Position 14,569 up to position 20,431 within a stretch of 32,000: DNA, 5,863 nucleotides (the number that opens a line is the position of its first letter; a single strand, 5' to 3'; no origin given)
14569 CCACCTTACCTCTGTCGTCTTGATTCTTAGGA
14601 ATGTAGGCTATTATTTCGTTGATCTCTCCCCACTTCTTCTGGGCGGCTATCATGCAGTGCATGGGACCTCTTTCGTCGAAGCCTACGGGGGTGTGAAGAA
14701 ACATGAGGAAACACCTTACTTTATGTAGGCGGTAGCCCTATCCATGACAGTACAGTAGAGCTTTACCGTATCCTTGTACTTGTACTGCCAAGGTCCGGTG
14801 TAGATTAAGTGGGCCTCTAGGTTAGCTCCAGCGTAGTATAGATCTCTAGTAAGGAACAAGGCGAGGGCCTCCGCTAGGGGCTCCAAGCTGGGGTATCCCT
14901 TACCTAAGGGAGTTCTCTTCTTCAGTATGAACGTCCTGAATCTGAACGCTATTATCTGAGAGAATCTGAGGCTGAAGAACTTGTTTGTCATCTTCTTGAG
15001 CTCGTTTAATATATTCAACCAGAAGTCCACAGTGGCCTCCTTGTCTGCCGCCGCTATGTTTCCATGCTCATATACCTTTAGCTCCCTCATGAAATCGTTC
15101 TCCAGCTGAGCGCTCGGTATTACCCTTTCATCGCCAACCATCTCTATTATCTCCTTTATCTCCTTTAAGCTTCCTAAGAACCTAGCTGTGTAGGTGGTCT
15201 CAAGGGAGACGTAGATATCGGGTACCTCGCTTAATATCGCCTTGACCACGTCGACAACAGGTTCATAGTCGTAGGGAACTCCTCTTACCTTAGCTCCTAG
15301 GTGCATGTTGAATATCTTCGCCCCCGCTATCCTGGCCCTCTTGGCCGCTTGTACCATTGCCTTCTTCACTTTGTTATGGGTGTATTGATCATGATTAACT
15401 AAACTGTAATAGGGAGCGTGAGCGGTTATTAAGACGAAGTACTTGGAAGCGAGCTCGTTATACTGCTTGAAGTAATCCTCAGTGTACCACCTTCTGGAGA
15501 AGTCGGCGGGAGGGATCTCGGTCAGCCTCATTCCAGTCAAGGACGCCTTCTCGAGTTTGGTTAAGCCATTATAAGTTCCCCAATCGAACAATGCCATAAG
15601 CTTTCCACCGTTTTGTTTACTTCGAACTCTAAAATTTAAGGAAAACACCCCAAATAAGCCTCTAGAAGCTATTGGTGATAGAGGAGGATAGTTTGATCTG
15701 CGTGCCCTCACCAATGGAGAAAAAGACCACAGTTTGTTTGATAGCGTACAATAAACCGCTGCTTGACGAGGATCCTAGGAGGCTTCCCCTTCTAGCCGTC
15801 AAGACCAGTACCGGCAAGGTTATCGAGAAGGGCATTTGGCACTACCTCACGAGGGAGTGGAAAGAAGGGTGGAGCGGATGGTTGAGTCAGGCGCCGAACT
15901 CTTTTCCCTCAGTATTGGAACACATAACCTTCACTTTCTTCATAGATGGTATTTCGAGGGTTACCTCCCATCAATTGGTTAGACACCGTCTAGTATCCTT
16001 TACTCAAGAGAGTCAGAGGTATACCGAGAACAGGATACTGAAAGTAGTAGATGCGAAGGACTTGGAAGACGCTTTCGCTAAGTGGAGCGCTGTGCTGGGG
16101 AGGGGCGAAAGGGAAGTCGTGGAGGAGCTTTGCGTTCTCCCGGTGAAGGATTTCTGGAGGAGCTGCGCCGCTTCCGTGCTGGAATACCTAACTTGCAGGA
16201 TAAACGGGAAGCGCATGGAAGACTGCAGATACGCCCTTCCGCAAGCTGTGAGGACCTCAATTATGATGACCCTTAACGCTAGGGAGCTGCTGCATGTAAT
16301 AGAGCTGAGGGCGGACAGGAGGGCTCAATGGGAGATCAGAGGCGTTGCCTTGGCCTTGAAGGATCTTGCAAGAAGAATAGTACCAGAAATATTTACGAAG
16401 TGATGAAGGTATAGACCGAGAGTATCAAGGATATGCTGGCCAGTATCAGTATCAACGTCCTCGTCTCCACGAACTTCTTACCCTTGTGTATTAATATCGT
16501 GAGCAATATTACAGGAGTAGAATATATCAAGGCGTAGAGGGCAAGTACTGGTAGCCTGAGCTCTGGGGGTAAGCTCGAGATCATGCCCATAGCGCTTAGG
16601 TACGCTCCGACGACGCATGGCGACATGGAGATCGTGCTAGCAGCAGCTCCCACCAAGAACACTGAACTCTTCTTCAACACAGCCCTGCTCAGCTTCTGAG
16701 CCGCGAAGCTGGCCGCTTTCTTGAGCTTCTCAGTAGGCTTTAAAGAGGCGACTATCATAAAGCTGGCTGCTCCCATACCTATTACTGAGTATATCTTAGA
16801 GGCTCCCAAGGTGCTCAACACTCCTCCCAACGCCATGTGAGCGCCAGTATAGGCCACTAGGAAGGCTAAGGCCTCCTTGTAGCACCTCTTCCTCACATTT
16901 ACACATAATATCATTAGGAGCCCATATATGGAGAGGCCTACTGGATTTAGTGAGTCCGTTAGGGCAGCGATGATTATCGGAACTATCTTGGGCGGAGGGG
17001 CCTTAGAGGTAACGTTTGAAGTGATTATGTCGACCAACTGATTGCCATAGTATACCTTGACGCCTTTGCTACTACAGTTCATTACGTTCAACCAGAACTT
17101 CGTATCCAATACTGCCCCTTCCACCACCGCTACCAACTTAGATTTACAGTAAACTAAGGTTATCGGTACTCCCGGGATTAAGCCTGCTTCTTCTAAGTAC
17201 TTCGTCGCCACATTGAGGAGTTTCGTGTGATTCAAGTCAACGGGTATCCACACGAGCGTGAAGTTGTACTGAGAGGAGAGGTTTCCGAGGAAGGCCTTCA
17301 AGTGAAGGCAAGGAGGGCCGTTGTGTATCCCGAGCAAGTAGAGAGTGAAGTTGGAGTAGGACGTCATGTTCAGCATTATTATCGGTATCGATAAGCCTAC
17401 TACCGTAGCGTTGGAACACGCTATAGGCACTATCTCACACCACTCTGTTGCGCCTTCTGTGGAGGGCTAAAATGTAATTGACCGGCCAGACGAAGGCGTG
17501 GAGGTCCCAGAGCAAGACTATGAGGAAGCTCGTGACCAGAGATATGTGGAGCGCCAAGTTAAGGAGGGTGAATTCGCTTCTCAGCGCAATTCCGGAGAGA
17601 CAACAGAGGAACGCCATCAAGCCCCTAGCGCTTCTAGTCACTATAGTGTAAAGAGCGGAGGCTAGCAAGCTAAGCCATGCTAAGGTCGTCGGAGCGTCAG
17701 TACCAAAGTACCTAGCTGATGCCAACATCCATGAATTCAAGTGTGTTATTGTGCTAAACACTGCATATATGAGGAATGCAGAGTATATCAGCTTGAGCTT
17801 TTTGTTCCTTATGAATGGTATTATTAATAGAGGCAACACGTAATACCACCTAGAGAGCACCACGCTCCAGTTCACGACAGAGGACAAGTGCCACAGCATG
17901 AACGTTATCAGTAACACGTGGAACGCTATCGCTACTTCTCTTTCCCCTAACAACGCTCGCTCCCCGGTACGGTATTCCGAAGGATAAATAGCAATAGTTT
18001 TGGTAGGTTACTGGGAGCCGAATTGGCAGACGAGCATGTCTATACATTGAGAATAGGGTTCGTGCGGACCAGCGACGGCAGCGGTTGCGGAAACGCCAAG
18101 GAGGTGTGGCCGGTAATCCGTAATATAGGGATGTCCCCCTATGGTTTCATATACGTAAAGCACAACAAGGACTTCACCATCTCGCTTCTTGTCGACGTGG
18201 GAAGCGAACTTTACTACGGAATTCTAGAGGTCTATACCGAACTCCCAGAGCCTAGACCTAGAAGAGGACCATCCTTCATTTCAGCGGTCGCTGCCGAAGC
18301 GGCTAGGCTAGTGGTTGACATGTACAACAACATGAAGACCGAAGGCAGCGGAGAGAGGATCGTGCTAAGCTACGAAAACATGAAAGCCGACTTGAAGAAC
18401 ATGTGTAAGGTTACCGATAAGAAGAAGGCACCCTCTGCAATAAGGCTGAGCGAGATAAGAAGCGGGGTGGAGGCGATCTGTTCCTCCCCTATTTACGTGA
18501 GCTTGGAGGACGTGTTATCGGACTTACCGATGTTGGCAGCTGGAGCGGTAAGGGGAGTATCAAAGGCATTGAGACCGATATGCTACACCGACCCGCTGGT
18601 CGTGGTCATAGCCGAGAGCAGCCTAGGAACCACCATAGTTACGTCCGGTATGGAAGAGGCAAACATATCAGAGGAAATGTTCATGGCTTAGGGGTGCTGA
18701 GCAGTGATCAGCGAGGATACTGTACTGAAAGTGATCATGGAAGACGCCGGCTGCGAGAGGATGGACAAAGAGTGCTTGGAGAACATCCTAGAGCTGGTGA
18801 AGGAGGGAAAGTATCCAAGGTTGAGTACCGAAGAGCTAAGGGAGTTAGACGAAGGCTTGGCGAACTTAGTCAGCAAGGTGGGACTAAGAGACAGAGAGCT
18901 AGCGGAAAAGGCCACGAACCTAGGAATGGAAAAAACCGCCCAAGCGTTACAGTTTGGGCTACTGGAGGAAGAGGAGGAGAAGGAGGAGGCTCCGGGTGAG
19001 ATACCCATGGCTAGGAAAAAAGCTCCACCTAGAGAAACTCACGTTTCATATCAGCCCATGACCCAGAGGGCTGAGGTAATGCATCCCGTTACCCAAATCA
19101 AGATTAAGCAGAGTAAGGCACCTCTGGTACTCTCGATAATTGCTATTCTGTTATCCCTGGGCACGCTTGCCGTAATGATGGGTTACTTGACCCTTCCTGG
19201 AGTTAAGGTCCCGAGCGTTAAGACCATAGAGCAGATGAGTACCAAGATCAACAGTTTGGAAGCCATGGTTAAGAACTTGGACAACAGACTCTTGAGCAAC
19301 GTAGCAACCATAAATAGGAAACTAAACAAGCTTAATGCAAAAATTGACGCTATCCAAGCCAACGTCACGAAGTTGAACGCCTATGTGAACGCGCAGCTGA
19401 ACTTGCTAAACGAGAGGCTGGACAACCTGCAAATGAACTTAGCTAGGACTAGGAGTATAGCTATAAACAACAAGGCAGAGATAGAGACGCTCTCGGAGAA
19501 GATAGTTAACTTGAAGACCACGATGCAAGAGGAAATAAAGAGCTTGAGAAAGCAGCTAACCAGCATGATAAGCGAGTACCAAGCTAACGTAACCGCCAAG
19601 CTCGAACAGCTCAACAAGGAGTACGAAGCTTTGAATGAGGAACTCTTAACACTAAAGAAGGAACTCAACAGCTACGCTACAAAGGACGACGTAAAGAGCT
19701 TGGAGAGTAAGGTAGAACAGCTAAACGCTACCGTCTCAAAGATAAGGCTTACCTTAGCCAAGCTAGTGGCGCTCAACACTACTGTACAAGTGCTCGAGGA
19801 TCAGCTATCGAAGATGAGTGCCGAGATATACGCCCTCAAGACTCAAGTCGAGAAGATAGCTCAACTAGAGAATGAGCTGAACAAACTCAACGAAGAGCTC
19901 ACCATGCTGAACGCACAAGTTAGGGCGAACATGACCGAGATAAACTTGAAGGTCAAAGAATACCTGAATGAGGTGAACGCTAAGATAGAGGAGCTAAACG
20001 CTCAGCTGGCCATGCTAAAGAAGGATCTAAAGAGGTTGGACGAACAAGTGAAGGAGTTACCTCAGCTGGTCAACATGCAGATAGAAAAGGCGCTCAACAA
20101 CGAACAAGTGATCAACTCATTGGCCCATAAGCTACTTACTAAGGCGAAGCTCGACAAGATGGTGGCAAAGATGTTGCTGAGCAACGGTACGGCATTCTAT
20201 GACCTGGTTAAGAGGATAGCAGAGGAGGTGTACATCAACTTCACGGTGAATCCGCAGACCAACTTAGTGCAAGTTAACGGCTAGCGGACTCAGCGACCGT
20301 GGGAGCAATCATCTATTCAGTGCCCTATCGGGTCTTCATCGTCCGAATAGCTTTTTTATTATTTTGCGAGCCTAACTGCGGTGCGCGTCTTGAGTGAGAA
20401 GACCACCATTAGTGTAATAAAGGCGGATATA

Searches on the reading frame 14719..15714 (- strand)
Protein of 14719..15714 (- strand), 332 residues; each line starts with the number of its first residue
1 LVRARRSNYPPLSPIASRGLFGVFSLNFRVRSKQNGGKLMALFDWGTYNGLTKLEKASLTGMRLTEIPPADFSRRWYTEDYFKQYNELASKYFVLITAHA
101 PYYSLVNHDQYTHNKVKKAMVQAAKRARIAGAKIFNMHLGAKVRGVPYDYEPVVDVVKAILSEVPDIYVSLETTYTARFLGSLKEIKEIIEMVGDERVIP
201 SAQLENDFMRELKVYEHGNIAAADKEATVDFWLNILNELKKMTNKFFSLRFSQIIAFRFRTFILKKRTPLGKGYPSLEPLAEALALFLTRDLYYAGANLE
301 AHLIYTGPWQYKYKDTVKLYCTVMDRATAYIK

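Call 99: search_protein_families(library=pfam, proteins=[window:14719-15714:-], max_evalue=0.001)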
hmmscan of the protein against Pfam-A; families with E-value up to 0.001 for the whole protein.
window:14719-15714:- (332 aa): 1 family
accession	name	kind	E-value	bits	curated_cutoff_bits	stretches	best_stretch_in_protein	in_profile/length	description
PF01261.30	AP_endonuc_2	-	1.1e-10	42.1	31.1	1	55-198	2-153/249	Xylose isomerase-like TIM barrel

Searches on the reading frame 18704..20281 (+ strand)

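Call 99: search_protein_families(library=pfam, proteins=[window:18704-20281:+], max_evalue=0.001)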
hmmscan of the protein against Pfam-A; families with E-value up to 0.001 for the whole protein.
window:18704-20281:+ (526 aa): 11 families
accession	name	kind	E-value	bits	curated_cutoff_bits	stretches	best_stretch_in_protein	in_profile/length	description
PF04513.17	Baculo_PEP_C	-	1.2e-08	35.6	38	1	340-424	18-101/140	Baculovirus polyhedron envelope protein, PEP, C terminus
PF05531.17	NPV_P10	-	6.8e-08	33.3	29.8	0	174-229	12-66/75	Nucleopolyhedrovirus P10 protein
PF07889.17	DUF1664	-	7e-07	29.8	34.6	0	272-347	51-120/124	Protein of unknown function (DUF1664)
PF01442.23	Apolipoprotein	-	9.1e-07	29.2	90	1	364-455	2-96/190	Apolipoprotein A1/A4/E domain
PF17072.10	Spike_torovirin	-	5.7e-06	25.1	35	0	336-462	868-994/1272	Torovirinae spike glycoprotein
PF15397.11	DUF4618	-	2.6e-05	24.2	34.9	1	178-348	61-227/258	Domain of unknown function (DUF4618)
PF23991.1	DUF7310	-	7.7e-05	23.5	40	0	194-226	17-65/83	Coiled-coil region of unknown function (DUF7310)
PF00038.26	Filament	-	0.00013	22.1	40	0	179-420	42-286/313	Intermediate filament protein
PF10046.14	BLOC1_2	-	0.00027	21.7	33.4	0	177-229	31-82/96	Biogenesis of lysosome-related organelles complex-1 subunit 2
PF05597.16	Phasin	-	0.00052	20.5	28.8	0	271-347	52-124/126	Poly(hydroxyalcanoate) granule associated protein (phasin)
PF05377.16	FlaC_arch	-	0.0009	20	27.8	0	181-224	1-40/55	Flagella accessory protein C (FlaC)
